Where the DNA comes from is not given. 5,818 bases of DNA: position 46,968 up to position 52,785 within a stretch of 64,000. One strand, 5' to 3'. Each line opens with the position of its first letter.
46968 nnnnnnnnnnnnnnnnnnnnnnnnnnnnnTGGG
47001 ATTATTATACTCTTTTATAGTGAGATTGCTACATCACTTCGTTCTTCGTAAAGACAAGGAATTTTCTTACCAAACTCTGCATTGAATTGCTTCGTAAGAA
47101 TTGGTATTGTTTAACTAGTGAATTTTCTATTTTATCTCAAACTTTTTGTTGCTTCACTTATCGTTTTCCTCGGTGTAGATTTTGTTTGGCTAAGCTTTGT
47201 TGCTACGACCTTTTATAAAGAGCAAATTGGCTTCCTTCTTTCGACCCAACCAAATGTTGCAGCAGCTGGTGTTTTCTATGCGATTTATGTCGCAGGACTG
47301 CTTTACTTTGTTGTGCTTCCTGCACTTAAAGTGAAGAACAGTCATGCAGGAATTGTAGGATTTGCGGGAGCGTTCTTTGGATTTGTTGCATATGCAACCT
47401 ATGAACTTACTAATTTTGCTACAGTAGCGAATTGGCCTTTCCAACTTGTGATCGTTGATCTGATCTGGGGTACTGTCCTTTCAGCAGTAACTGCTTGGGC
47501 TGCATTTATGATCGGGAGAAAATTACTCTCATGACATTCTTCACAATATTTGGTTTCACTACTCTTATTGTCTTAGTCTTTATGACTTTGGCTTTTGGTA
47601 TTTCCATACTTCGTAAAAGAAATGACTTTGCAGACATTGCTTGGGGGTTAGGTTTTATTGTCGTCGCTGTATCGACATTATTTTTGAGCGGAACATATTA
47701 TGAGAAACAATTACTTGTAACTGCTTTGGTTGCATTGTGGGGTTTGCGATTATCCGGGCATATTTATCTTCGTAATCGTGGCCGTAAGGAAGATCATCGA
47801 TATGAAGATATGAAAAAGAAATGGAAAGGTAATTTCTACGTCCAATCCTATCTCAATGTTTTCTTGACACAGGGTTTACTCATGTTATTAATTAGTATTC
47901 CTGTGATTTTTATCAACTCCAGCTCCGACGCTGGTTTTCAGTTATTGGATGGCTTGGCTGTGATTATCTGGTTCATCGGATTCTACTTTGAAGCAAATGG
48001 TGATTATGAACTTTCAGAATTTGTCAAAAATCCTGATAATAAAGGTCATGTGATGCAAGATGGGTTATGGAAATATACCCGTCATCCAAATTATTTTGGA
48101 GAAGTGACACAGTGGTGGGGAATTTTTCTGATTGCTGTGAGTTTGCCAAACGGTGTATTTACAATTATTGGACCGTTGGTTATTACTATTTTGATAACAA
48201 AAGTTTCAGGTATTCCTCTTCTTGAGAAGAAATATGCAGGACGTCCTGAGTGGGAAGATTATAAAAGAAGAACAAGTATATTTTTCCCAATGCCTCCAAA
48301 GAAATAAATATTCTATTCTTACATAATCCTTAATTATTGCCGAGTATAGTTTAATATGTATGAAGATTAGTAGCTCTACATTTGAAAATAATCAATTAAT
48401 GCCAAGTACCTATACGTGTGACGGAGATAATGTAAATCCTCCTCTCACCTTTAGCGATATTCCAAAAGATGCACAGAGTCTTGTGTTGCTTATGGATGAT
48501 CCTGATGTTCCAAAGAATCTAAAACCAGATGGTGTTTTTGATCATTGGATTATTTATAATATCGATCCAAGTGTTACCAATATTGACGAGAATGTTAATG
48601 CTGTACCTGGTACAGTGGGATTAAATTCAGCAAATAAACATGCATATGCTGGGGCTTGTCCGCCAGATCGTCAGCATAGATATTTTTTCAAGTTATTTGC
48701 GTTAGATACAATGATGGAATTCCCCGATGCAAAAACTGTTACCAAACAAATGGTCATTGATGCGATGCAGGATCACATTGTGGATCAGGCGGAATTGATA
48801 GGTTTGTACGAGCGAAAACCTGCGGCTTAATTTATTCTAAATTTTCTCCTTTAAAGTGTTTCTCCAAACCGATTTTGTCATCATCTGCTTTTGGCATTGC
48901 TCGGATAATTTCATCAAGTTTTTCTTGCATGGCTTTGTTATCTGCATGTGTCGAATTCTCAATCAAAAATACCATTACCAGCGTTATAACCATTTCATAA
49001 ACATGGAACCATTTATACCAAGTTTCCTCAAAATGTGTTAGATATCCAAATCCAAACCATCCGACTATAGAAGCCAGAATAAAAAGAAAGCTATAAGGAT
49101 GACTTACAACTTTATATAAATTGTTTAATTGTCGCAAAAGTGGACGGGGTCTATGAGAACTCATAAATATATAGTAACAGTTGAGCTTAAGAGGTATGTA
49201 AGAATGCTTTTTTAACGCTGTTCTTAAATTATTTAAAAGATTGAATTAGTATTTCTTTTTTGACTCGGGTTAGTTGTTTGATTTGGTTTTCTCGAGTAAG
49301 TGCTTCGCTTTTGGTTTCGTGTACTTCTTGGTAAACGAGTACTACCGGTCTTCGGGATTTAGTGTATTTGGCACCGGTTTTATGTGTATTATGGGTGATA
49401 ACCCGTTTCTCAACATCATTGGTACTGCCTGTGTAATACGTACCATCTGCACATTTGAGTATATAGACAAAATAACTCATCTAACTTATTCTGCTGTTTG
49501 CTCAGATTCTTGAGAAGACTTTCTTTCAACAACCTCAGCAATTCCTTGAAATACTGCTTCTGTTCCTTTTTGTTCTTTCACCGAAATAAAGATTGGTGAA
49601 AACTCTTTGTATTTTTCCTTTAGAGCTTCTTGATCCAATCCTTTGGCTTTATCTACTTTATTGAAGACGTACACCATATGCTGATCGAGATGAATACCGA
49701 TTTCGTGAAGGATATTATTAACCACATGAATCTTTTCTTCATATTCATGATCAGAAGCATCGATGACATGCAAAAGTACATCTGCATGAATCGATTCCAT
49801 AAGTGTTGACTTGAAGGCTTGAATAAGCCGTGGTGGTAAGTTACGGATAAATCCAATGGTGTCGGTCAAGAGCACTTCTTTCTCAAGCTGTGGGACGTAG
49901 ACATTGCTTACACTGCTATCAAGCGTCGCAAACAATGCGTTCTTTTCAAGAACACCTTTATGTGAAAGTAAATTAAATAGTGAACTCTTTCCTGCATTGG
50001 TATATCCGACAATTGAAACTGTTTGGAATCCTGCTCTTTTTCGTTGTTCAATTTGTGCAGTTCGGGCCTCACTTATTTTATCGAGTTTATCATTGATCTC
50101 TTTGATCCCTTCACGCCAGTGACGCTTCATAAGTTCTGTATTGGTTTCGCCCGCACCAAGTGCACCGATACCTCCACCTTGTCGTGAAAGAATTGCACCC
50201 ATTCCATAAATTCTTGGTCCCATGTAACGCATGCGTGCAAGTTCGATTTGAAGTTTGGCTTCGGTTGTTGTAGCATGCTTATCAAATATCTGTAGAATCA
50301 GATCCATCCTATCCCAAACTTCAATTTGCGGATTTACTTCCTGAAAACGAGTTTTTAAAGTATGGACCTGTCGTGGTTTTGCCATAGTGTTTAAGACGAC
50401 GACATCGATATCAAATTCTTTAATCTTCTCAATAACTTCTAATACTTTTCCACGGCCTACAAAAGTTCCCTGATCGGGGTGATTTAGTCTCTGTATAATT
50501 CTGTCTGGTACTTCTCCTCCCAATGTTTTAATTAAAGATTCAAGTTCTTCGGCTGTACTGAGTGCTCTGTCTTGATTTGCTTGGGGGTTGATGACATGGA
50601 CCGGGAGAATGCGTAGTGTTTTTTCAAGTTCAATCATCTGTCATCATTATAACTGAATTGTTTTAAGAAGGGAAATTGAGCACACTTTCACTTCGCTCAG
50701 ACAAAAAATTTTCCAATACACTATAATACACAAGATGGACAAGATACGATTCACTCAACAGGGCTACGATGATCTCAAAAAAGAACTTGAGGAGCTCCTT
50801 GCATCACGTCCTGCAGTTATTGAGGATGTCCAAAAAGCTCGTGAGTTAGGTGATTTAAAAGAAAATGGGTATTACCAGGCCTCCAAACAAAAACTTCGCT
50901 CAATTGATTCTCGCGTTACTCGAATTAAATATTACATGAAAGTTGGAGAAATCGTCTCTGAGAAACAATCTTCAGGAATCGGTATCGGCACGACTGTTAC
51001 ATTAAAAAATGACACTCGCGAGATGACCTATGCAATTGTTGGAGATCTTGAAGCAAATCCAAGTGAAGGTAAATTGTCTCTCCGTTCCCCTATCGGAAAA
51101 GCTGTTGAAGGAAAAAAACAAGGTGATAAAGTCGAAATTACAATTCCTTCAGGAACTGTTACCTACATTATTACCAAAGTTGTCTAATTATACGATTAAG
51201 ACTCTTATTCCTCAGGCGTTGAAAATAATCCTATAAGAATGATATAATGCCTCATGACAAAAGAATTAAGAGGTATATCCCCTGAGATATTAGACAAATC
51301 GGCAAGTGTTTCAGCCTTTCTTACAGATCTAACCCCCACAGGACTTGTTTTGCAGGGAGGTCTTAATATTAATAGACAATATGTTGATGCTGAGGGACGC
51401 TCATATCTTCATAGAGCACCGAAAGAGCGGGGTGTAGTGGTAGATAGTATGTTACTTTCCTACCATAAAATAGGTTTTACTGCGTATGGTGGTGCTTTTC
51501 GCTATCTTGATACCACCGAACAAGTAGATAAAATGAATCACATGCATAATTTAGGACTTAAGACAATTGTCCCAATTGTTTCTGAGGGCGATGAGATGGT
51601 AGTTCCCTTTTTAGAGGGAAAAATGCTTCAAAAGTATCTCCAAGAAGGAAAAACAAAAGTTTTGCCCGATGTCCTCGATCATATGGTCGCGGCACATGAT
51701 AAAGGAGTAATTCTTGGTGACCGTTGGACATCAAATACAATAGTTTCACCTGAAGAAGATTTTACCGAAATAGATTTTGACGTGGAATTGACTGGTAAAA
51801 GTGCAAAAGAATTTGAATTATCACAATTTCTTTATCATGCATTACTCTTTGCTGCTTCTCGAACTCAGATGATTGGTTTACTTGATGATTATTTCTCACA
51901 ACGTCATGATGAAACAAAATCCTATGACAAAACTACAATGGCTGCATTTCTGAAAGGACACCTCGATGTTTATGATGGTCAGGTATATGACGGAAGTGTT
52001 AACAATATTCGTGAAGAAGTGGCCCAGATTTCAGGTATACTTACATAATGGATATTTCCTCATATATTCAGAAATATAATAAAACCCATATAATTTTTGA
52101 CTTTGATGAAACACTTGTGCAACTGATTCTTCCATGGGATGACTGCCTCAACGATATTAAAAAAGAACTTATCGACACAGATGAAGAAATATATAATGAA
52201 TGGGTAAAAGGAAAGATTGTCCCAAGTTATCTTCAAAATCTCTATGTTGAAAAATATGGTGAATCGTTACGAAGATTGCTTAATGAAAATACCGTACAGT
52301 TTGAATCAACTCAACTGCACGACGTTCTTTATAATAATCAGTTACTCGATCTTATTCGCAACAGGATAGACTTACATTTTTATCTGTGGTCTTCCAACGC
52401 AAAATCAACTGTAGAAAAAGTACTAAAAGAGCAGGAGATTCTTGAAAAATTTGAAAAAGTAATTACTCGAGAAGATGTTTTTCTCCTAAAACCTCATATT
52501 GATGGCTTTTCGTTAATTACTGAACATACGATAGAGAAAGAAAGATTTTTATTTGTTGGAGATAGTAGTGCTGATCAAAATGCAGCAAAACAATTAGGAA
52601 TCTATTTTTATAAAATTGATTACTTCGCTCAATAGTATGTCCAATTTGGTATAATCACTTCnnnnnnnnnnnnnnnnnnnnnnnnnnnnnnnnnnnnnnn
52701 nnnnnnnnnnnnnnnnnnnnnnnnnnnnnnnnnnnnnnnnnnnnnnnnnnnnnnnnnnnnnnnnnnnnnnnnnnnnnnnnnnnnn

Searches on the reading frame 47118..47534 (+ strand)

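Call 52: search_protein_families(library=pfam, proteins=[window:47118-47534:+], max_evalue=0.001)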
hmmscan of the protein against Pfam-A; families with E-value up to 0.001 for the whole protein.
window:47118-47534:+ (138 aa): 1 family
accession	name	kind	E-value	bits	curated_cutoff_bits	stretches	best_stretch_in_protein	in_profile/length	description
PF09945.14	DUF2177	-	1.7e-39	135.2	26.9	1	6-130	1-123/124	Predicted membrane protein (DUF2177)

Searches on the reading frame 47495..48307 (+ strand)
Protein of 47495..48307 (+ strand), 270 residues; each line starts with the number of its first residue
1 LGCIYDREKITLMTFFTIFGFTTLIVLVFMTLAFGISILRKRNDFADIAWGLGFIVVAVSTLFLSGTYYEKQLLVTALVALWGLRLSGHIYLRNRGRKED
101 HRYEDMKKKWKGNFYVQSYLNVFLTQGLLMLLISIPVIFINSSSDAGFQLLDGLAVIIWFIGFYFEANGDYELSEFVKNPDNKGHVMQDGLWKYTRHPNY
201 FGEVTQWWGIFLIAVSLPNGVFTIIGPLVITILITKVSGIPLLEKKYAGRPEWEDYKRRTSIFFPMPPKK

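Call 52: search_protein_families(library=pfam, proteins=[window:47495-48307:+], max_evalue=0.001)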
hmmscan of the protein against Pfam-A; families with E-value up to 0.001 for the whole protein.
window:47495-48307:+ (270 aa): 4 families
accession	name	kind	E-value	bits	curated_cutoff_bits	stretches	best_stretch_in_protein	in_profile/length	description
PF06966.17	DUF1295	-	1.7e-74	250.7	20.4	1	34-260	2-235/235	Protein of unknown function (DUF1295)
PF02544.21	Steroid_dh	-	2.4e-10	41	22.6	1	155-230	45-120/150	3-oxo-5-alpha-steroid 4-dehydrogenase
PF04191.18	PEMT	-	2.1e-06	28.5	25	1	159-248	22-103/105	Phospholipid methyltransferase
PF04140.19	ICMT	-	6.5e-05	23.7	24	1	182-213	31-62/95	Isoprenylcysteine carboxyl methyltransferase (ICMT) family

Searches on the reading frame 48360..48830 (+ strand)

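Call 52: search_protein_families(library=pfam, proteins=[window:48360-48830:+], max_evalue=0.001)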
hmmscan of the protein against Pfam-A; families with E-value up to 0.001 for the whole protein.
window:48360-48830:+ (156 aa): 1 family
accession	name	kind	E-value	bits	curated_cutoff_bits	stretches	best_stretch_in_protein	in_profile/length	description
PF01161.25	PBP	-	5.6e-38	130.8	24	1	14-150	2-135/135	Phosphatidylethanolamine-binding protein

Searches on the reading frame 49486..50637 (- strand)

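Call 52: search_protein_families(library=pfam, proteins=[window:49486-50637:-], max_evalue=0.001)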
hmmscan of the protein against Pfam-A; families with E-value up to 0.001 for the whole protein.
window:49486-50637:- (383 aa): 7 families
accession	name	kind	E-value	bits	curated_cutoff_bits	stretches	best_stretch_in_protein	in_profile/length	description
PF16360.10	GTP-bdg_M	-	1.6e-23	83.5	29.5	1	121-199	1-79/79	GTP-binding GTPase Middle Region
PF13167.11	GTP-bdg_N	-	4.4e-20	72.5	25.4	1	29-118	4-88/89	GTP-binding GTPase N-terminal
PF01926.29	MMR_HSR1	-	2.6e-18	66.6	21.9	1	206-327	1-113/113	50S ribosome-binding GTPase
PF02421.24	FeoB_N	-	3.1e-05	24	27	1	206-361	2-151/156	Ferrous iron transport protein B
PF04670.18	Gtr1_RagA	-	0.0001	22.3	22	1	209-343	4-136/232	Gtr1/RagA G protein conserved region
PF03193.22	RsgA_GTPase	-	0.00013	22.3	30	0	173-237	74-139/174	RsgA GTPase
PF16897.10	MMR_HSR1_Xtn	-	0.0006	20.2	35.2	0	321-367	58-101/106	C-terminal region of MMR_HSR1 domain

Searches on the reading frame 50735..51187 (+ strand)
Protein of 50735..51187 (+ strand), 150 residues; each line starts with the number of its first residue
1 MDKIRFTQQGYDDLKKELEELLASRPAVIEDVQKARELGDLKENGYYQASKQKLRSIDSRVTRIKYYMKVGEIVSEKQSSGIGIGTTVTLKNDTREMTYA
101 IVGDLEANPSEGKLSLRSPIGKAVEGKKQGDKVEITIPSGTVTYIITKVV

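Call 52: search_protein_families(library=pfam, proteins=[window:50735-51187:+], max_evalue=0.001)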
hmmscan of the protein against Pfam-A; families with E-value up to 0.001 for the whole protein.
window:50735-51187:+ (150 aa): 2 families
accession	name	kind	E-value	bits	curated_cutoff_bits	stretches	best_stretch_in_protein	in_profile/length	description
PF01272.25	GreA_GreB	-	1.1e-21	77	26.9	1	80-149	4-75/77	Transcription elongation factor, GreA/GreB, C-term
PF03449.20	GreA_GreB_N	-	5.6e-18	65.3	24.5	1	6-68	3-66/71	Transcription elongation factor, N-terminal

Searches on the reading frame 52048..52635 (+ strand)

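Call 52: search_protein_families(library=pfam, proteins=[window:52048-52635:+], max_evalue=0.001)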
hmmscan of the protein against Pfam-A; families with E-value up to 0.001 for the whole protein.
window:52048-52635:+ (195 aa): 2 families
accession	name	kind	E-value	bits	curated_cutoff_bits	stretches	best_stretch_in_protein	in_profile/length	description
PF13419.12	HAD_2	-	5e-15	56.5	23.8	1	15-187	1-175/178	Haloacid dehalogenase-like hydrolase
PF00702.32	Hydrolase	-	3.4e-11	44.3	26.4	1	14-184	3-191/191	haloacid dehalogenase-like hydrolase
